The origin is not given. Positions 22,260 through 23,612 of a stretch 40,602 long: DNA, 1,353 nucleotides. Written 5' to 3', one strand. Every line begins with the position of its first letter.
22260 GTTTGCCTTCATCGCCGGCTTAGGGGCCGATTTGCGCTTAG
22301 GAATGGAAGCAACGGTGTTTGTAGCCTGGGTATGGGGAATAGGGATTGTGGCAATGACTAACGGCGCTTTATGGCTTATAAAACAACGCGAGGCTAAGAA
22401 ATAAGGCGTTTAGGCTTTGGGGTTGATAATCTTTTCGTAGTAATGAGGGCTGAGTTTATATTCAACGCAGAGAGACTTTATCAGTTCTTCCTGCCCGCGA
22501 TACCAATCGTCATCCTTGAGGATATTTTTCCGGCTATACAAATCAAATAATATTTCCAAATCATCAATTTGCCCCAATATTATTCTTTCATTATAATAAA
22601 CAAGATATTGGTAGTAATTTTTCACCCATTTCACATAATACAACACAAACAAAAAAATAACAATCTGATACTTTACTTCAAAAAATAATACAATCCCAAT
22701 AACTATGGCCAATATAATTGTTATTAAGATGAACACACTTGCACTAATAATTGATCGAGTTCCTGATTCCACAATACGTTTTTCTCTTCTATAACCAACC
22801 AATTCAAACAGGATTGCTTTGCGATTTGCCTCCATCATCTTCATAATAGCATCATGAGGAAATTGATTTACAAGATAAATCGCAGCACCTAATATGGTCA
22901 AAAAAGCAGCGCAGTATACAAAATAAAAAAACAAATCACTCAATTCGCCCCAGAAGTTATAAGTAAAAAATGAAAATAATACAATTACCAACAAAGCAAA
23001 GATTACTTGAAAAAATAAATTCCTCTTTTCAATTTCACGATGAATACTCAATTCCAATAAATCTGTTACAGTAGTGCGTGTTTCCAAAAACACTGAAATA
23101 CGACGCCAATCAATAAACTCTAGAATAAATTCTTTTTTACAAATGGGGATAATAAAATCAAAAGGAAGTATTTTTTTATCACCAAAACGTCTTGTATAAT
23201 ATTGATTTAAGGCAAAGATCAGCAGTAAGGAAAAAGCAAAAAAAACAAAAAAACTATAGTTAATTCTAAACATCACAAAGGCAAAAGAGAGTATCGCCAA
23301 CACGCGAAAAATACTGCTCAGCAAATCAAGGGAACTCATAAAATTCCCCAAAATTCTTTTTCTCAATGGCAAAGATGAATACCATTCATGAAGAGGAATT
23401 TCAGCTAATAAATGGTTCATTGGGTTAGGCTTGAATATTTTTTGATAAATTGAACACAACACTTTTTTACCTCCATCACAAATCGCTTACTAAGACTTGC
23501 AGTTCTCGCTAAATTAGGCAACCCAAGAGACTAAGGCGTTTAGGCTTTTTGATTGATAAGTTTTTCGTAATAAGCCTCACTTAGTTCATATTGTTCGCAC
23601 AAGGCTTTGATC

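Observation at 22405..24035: Abrupt low-GC insertion carrying two tandem paralogous membrane proteins with an unassignable shared C-terminal domain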

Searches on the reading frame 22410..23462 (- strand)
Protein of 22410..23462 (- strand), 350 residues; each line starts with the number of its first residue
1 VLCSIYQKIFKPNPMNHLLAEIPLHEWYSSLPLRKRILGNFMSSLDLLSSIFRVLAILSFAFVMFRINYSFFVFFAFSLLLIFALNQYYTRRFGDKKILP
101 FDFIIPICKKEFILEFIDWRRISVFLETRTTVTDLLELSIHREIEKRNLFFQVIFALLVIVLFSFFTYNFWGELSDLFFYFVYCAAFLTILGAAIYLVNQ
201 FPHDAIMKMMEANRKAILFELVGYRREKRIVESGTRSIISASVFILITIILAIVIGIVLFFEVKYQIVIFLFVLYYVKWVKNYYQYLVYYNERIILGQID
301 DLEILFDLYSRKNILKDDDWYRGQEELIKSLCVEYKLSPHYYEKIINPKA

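Call 4: search_protein_families(library=pfam, proteins=[window:22410-23462:-], max_evalue=1)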
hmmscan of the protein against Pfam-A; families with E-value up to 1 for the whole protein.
window:22410-23462:- (350 aa): 0 families

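Call 5: search_protein_families(library=padloc, proteins=[window:22410-23462:-], max_evalue=1)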
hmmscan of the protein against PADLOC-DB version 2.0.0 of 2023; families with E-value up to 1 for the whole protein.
window:22410-23462:- (350 aa): 0 families

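Call 6: search_protein_families(library=phrogs, proteins=[window:22410-23462:-], max_evalue=1)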
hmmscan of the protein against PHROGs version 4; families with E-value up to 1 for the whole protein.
window:22410-23462:- (350 aa): 0 families

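Call 7: search_protein_families(library=ncbifam, proteins=[window:22410-23462:-], max_evalue=1)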
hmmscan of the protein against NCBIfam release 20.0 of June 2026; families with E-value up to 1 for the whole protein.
window:22410-23462:- (350 aa): 0 families

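Call 10: find_homologous_proteins(query=window:22410-23462:-, max_evalue=0.01)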
Query window:22410-23462:- (350 aa): 1 proteins with E <= 0.01 among 3938 candidates.
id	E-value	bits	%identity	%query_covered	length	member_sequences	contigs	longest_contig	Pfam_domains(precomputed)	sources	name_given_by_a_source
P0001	6.1e-212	722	100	96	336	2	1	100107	-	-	-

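Call 15: find_encoding_contigs(protein=P0001, flank=10000, max_places=6)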
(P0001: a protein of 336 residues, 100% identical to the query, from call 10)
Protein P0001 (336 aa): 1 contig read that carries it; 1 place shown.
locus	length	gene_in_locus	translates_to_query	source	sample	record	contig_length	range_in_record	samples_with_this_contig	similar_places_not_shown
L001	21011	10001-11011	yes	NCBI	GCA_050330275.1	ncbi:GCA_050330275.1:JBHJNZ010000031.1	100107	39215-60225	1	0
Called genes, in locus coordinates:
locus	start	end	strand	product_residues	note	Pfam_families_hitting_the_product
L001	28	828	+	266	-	PF00557:Peptidase_M24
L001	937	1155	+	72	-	PF01176:eIF-1a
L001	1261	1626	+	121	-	PF00416:Ribosomal_S13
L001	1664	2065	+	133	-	PF00411:Ribosomal_S11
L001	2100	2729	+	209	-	PF00163:Ribosomal_S4, PF01479:S4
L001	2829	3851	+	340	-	PF01193:RNA_pol_L, PF01000:RNA_pol_A_bac, PF03118:RNA_pol_A_CTD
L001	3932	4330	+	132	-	PF01196:Ribosomal_L17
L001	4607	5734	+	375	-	-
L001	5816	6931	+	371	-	PF01118:Semialdhyde_dh, PF02774:Semialdhyde_dhC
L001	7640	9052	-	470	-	PF01336:tRNA_anti-codon, PF00152:tRNA-synt_2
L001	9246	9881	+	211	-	-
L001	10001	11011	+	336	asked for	-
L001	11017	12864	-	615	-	PF13231:PMT_2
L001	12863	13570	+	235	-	PF00578:AhpC-TSA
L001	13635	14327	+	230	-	-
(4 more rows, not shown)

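Call 30: predict_structure(protein=window:22413-23420:-)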
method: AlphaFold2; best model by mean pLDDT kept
length: 336 residues; sequences in the alignment: 1
mean_pLDDT: 54.9   pTM: 0.29
mean pLDDT of the five models: 54.9, 49.8, 47.3, 46.9, 44.7
residues with pLDDT >= 90: 0; 70-90: 10; 50-70: 225; < 50: 101
segments of 3 or more residues with pLDDT < 50: 1-5, 81-134, 204-210, 222-224, 277-279, 281-283, 289-291, 334-336
pLDDT, mean of each block of 10 residues (from residue 1): 45 52 63 66 63 64 68 59 41 32 38 40 43 51 60 54 61 66 53 52 49 49 53 68 63 66 63 53 50 50 57 63 61 49
secondary structure, 60 per line:
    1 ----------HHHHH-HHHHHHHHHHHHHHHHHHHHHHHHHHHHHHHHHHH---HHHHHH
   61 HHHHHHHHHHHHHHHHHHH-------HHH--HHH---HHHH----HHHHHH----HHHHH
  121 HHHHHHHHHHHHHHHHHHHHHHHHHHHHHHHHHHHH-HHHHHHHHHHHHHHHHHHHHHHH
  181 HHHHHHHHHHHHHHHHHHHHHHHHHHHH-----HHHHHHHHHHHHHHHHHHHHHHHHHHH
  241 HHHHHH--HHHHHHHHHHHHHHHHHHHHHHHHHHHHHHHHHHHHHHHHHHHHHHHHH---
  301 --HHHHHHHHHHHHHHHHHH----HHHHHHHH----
elements in order: H11-15 H17-51 H55-79 H98-101 H106-111 H116-156 H158-208 H214-246 H249-297 H303-320 H325-332

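Call 51: search_dna_similar(query=window:22413-23462:-, collection=phages, mode=protein, max_evalue=0.1)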
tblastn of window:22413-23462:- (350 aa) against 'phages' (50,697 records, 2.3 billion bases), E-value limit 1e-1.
No match.

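Call 52: search_dna_similar(query=window:22413-23462:-, collection=plasmids, mode=protein, max_evalue=0.1)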
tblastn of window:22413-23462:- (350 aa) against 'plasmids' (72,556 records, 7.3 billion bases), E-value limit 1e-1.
No match.
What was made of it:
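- On Phage-encoded protein families (PHROGs), phage or plasmid carriage: No tblastn match in 50,697 phage or 72,556 plasmid records (calls 51, 52).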

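Call 54: search_solved_structures(query=A2, max_evalue=10)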
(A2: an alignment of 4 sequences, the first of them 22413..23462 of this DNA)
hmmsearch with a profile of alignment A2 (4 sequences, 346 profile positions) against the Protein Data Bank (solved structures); distinct sequences matched with E-value up to 10: 0.
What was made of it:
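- Tried and rejected: A PDB profile search gave 0 hits at E <= 10 (call 54).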

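Call 55: find_related_loci(query=A2, collection=viral_contigs, flank=5000)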
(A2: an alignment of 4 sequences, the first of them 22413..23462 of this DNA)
Query A2 (350 aa) in viral_contigs; peptide patterns used: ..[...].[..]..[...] (x = any residue, [..] = any of these).
9 stretches matched a pattern, but none encodes a relative of the query by tblastn (E <= 1e-3).
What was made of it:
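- On Phage-encoded protein families (PHROGs), phage or plasmid carriage: No confirmed relative in IMG/VR (call 55).
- Closest known: Small polytopic inner-membrane superinfection-exclusion and immunity proteins. Different: No PHROG or PADLOC hit and no viral relatives (calls 5, 6, 51, 55).
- There are no PADLOC or PHROG matches and no phage, plasmid or IMG/VR relative (calls 5, 6, 51, 52, 55).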

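Call 62: predict_structure(alignment_id=A3)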
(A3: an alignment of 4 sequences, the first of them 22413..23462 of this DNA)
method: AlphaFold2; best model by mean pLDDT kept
length: 350 residues; sequences in the alignment: 4
mean_pLDDT: 51.7   pTM: 0.25
mean pLDDT of the five models: 51.7, 50.0, 49.4, 46.6, 46.4
residues with pLDDT >= 90: 0; 70-90: 12; 50-70: 172; < 50: 166
segments of 3 or more residues with pLDDT < 50: 1-36, 99-141, 143-145, 147-149, 162-177, 200-207, 213-230, 291-293, 295-317, 348-350
pLDDT, mean of each block of 10 residues (from residue 1): 34 36 41 48 56 57 51 57 60 51 45 43 42 47 49 52 45 46 55 51 47 46 45 62 71 64 62 65 54 47 44 46 61 68 60
secondary structure, 60 per line:
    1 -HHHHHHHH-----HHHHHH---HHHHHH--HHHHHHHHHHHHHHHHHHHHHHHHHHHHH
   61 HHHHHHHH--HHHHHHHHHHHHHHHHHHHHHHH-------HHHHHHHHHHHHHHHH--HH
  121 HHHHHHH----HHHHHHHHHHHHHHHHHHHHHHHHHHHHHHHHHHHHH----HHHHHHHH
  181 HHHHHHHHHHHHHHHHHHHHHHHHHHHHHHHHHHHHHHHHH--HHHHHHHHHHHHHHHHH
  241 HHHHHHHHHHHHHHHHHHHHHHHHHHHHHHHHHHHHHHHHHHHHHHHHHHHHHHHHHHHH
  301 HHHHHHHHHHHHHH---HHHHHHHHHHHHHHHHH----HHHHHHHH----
elements in order: H2-9 H15-20 H24-29 H32-68 H71-93 H101-116 H119-127 H132-168 H173-221 H224-314 H318-334 H339-346
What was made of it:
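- On Six-TM, N-in/C-in inner-membrane protein: No dedicated topology predictor was available, and the AlphaFold models have low confidence (calls 30, 62).
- No structure prediction reached usable confidence (pLDDT 55 and 52, calls 30 and 62).
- Tried and rejected: AlphaFold2 on a single sequence and on the 4-sequence alignment gave pLDDT 55 and 52, which is unusable (calls 30, 62).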

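Call 77: fold_search(model_id=the predicted structure, library=pdb)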
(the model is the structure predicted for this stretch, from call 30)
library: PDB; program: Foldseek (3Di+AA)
matches with E <= 10: 45; with E <= 0.001: 0
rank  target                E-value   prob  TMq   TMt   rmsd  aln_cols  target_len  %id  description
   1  4xef_D                2.2e+00  0.06  0.11  0.22  21.1       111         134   17  Pyk2-FAT complexed with Leupaxin LD motif LD1 (released 2015-12-23)
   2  8uoz_MODEL_1_B        2.8e+00  0.12  0.12  0.32  15.6       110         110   14  EmrE structure in the TPP-bound state (WT/E14Q heterodimer) (released 2024-05-29)
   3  7ekm_A                4.0e+00  0.06  0.18  0.13   9.6       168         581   16  Mitochondrial outer membrane protein (released 2021-08-25)
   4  1kqf_C                4.0e+00  0.06  0.12  0.18  22.9       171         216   10  FORMATE DEHYDROGENASE N FROM E. COLI (released 2002-03-15)
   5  9dir_A                4.2e+00  0.13  0.18  0.41  17.3       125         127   14  Cryo-EM structure of the heme/hemoglobin transporter ChuA, in complex with de novo designed binder G7 (released 2025-05-21)
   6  8cqn_B                4.2e+00  0.11  0.23  0.38  40.3       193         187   14  Crystal structure of Borrelia burgdorferi paralogous family 12 outer surface protein BBK01 (released 2024-03-13)
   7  9zpo_A                4.8e+00  0.03  0.13  0.13  20.0       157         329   14  Cryo-EM structure of KCa3.1_I/calmodulin channel in complex with SKA31. (released 2026-01-14)
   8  2y39                  5.1e+00  0.10  0.12  0.29   5.5        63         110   16  Ni-bound form of Cupriavidus metallidurans CH34 CnrXs (released 2011-03-30)
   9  6ixg_A                5.1e+00  0.05  0.18  0.25  26.8       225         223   13  Crystal structure of native apo SH3BP5 (P41) (released 2019-03-20)
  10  6p6w_A                5.1e+00  0.02  0.11  0.15  23.9       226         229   16  Cryo-EM structure of voltage-gated sodium channel NavAb N49K/L109A/M116V/G94C/Q150C disulfide crosslinked mutant in th (released 2019-08-14)
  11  4wwf_A                5.4e+00  0.10  0.12  0.26   5.8        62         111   16  High-resolution structure of two Ni-bound forms of the M123C mutant of C. metallidurans CnrXs (released 2015-02-11)
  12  3tul_B                5.4e+00  0.10  0.20  0.39   6.4       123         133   14  Crystal structure of N-terminal region of Type III Secretion Major Translocator SipB (residues 82-226) (released 2012-02-15)
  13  8yr4_A                5.7e+00  0.04  0.15  0.10  28.5       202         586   13  Cryo-EM structure of the human ABCB6 in complex with Cd(II):Phytochelatin 2 (released 2024-06-19)
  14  6zsi_D                6.1e+00  0.10  0.21  0.43   7.3       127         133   12  The mechanism of activation of the actin binding protein EHBP1 by Rab8 family members. (released 2020-09-02)
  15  4ckg_B                6.1e+00  0.06  0.18  0.17  36.5       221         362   12  Helical reconstruction of ACAP1(BAR-PH domain) decorated membrane tubules by cryo-electron microscopy (released 2014-10-15)
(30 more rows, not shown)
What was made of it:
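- Tried and rejected: Foldseek against PDB on the first model gave a best E of 2.2 and probability of 0.23 or less, which is meaningless (call 77).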
